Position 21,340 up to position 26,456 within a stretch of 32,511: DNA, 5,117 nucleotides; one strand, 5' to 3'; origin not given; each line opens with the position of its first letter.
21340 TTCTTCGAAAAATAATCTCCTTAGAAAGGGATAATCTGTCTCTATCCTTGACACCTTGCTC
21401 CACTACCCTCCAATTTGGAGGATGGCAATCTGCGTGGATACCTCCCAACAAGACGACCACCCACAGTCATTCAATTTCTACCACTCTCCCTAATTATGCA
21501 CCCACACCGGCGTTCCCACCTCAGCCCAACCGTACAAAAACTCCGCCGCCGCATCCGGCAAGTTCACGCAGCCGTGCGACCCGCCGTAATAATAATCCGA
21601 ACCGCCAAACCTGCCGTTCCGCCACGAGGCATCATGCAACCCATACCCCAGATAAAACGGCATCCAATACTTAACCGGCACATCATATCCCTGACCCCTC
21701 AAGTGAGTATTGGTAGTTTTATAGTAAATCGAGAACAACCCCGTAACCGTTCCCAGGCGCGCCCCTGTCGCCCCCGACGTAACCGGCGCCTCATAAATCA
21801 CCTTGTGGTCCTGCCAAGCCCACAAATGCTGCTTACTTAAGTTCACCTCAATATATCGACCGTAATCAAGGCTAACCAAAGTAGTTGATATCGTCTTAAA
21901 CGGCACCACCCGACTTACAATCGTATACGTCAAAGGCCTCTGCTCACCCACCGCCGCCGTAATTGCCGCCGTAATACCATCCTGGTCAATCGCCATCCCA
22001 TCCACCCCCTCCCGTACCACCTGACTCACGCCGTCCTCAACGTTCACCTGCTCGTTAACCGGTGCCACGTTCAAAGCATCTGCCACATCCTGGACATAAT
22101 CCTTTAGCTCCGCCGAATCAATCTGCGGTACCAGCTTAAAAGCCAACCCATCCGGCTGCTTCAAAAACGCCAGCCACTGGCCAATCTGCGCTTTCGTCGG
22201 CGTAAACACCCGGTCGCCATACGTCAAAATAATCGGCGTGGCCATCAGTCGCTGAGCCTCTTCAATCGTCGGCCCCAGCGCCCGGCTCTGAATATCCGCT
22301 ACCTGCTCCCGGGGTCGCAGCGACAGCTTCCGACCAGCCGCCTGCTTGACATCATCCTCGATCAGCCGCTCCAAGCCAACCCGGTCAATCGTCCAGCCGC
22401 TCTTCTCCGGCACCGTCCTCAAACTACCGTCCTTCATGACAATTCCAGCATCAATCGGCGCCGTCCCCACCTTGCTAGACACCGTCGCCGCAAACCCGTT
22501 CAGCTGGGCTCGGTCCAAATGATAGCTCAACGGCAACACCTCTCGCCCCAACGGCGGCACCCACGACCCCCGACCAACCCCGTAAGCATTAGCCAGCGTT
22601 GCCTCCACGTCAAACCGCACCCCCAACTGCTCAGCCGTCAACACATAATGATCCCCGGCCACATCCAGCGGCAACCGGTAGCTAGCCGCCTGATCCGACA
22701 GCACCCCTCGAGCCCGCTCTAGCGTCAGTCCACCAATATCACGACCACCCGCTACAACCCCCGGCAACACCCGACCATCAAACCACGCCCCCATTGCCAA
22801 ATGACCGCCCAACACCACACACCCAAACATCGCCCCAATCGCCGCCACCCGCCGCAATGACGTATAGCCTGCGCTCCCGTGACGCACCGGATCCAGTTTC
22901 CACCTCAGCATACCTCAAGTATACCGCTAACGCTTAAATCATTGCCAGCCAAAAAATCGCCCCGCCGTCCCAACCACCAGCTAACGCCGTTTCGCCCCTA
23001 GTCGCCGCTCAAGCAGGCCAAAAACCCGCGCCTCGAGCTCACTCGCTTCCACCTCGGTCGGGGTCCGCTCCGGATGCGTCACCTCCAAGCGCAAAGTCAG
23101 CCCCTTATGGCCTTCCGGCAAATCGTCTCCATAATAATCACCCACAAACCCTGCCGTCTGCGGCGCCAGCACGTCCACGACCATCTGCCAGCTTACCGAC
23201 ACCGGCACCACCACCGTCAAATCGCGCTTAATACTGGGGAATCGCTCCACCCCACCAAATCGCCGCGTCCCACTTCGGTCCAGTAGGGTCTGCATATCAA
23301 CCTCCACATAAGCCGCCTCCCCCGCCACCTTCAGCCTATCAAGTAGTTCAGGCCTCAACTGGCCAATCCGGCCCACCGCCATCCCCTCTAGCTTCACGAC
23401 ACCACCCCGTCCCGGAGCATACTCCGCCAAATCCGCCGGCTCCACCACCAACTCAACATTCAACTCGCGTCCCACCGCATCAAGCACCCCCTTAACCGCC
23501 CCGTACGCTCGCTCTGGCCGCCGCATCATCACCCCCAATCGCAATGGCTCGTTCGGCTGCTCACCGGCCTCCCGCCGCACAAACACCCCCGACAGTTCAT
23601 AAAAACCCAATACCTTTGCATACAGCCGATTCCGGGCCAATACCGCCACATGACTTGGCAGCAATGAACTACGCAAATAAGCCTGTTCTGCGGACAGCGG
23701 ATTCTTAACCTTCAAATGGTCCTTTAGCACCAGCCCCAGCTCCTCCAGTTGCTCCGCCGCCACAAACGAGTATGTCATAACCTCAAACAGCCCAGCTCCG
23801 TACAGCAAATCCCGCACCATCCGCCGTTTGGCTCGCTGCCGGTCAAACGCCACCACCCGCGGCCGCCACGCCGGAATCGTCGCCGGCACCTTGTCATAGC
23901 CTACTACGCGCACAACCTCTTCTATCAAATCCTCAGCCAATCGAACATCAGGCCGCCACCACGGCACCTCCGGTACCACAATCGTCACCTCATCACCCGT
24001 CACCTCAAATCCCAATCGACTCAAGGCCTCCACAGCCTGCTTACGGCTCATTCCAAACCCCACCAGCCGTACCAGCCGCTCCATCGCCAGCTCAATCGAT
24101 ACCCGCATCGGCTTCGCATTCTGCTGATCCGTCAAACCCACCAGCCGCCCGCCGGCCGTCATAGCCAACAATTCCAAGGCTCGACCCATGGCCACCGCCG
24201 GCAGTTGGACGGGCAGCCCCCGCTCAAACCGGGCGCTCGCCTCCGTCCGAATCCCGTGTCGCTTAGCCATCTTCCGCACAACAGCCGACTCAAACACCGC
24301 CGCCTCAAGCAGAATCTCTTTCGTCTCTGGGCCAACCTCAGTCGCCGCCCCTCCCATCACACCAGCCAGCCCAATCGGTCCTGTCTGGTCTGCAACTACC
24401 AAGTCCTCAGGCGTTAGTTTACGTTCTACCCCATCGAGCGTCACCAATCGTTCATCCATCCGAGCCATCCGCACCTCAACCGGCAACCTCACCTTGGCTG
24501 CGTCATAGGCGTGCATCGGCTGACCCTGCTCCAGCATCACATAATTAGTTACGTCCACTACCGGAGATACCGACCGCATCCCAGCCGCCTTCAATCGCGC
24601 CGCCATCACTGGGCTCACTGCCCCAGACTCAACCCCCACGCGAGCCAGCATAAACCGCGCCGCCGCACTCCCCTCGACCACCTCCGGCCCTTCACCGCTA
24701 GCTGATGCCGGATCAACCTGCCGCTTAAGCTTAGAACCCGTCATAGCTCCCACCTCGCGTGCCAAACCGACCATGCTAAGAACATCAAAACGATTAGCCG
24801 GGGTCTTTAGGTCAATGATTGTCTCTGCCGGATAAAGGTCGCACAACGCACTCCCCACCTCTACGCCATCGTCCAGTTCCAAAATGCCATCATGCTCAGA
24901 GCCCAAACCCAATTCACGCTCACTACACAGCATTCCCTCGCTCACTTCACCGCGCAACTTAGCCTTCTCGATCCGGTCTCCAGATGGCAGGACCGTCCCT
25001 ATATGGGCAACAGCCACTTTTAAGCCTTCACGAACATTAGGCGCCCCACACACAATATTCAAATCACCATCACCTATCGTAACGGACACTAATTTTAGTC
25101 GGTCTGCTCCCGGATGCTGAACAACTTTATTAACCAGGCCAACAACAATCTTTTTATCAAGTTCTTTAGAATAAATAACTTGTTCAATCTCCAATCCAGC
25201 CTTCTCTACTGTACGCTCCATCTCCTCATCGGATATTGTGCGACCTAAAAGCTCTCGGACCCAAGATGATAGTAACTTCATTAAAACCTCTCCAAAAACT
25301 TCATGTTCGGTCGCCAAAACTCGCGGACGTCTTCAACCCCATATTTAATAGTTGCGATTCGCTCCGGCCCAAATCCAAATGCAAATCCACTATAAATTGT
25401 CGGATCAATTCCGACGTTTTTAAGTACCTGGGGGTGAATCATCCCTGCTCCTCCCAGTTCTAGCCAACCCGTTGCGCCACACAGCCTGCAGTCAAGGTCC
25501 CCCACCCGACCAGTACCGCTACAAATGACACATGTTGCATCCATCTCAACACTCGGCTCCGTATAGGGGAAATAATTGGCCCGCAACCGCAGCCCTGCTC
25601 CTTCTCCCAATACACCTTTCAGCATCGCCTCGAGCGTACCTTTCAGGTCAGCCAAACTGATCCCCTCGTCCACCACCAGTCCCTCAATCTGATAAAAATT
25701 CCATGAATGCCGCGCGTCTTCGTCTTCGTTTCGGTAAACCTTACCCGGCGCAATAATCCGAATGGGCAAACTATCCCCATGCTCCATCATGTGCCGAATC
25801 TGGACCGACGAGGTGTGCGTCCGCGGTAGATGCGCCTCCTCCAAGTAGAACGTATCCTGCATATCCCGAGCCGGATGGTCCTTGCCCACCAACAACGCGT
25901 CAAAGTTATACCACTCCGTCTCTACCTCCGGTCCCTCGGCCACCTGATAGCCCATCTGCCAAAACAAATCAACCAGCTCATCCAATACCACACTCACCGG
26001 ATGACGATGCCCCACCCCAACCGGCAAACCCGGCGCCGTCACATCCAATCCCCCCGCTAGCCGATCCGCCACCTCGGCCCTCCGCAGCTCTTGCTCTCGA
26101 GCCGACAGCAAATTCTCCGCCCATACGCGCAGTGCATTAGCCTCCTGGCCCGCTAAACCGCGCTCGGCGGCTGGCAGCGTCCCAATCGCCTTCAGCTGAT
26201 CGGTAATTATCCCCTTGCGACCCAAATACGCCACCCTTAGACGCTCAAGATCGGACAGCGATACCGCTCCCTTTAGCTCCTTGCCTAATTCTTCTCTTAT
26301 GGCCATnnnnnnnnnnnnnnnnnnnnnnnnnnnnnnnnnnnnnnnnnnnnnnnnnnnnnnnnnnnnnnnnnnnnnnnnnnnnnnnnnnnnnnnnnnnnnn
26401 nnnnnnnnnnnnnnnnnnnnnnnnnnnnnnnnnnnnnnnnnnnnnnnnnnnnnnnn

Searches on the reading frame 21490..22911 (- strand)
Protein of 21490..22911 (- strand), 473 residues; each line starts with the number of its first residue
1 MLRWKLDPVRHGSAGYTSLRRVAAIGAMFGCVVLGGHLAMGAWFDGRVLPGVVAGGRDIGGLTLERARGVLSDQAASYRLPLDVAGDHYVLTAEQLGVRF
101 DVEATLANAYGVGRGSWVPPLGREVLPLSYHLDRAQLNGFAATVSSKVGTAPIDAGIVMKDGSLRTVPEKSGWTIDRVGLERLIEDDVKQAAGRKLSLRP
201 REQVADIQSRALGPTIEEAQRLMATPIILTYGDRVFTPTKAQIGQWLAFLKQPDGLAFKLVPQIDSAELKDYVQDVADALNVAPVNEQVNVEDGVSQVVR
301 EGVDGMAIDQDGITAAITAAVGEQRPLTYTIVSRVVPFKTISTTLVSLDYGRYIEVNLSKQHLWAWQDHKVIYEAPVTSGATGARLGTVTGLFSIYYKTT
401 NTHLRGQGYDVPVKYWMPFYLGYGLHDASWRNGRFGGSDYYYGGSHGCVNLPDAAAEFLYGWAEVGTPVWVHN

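Call 6: search_protein_families(library=pfam, proteins=[window:21490-22911:-], max_evalue=0.01)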
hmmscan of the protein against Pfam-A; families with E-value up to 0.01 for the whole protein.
window:21490-22911:- (473 aa): 2 families
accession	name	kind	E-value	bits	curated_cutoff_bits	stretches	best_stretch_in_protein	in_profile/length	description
PF03734.19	YkuD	-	4.8e-22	79.6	23.4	1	352-471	2-146/146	L,D-transpeptidase catalytic domain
PF12229.13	PG_binding_4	-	4.4e-20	72.4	22.1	2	89-191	1-111/117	Putative peptidoglycan binding domain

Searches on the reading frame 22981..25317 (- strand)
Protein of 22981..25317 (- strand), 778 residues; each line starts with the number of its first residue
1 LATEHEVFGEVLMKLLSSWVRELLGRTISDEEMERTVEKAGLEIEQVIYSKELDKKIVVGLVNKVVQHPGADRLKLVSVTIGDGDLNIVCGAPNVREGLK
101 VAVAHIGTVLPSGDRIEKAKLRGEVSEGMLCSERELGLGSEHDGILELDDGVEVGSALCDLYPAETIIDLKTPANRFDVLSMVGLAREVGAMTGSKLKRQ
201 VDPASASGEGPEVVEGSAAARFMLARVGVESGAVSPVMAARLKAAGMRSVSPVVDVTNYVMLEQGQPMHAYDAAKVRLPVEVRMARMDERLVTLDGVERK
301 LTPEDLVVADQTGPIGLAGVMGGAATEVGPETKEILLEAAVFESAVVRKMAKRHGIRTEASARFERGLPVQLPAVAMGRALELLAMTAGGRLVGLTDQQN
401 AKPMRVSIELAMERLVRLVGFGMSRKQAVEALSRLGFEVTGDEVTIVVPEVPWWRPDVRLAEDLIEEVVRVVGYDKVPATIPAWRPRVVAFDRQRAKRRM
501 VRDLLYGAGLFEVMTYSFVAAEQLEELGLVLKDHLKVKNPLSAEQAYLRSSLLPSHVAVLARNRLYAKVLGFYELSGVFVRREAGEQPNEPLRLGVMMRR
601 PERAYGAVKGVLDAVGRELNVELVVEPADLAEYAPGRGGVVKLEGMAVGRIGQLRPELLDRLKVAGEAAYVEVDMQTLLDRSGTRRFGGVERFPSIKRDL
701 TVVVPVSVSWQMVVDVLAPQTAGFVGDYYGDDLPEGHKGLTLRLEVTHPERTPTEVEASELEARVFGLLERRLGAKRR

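Call 6: search_protein_families(library=pfam, proteins=[window:22981-25317:-], max_evalue=0.01)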
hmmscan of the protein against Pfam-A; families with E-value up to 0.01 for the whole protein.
window:22981-25317:- (778 aa): 6 families
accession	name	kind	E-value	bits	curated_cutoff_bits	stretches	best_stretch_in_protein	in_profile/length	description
PF03483.22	B3_4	-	7.6e-55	185.6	29.3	1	235-388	20-173/174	B3/4 domain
PF17759.6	tRNA_synthFbeta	-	2.4e-36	125.7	22.4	1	478-675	2-214/214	Phenylalanyl tRNA synthetase beta chain CLM domain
PF01588.26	tRNA_bind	-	3.2e-20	72.5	27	1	57-156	1-95/96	Putative tRNA binding domain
PF03484.21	B5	-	4.9e-19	68.7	28.6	1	408-474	1-67/67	tRNA synthetase B5 domain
PF03147.19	FDX-ACB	-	1.1e-09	39.1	31.1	1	692-778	2-94/94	Ferredoxin-fold anticodon binding domain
PF18262.7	PhetRS_B1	-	2.8e-05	24.7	26.8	0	146-189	33-77/83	Phe-tRNA synthetase beta subunit B1 domain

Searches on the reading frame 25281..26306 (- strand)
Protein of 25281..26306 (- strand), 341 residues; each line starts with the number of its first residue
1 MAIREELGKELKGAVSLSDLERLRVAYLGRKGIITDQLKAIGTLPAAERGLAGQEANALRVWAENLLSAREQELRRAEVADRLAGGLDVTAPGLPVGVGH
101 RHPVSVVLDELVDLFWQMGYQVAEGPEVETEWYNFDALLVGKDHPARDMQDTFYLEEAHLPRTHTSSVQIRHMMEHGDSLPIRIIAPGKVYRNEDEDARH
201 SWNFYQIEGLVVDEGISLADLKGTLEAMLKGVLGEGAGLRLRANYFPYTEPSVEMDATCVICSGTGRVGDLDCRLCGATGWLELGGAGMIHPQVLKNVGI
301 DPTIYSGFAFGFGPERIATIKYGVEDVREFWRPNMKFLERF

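Call 6: search_protein_families(library=pfam, proteins=[window:25281-26306:-], max_evalue=0.01)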
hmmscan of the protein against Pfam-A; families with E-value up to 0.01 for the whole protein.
window:25281-26306:- (341 aa): 2 families
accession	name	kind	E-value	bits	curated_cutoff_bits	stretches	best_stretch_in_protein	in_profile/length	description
PF01409.25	tRNA-synt_2d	-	4.5e-92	308.4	19.8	1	87-341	2-246/246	tRNA synthetases class II core domain (F)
PF02912.23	Phe_tRNA-synt_N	-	1.8e-19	69.9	22.3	1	16-83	2-69/69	Aminoacyl tRNA synthetase class II, N-terminal domain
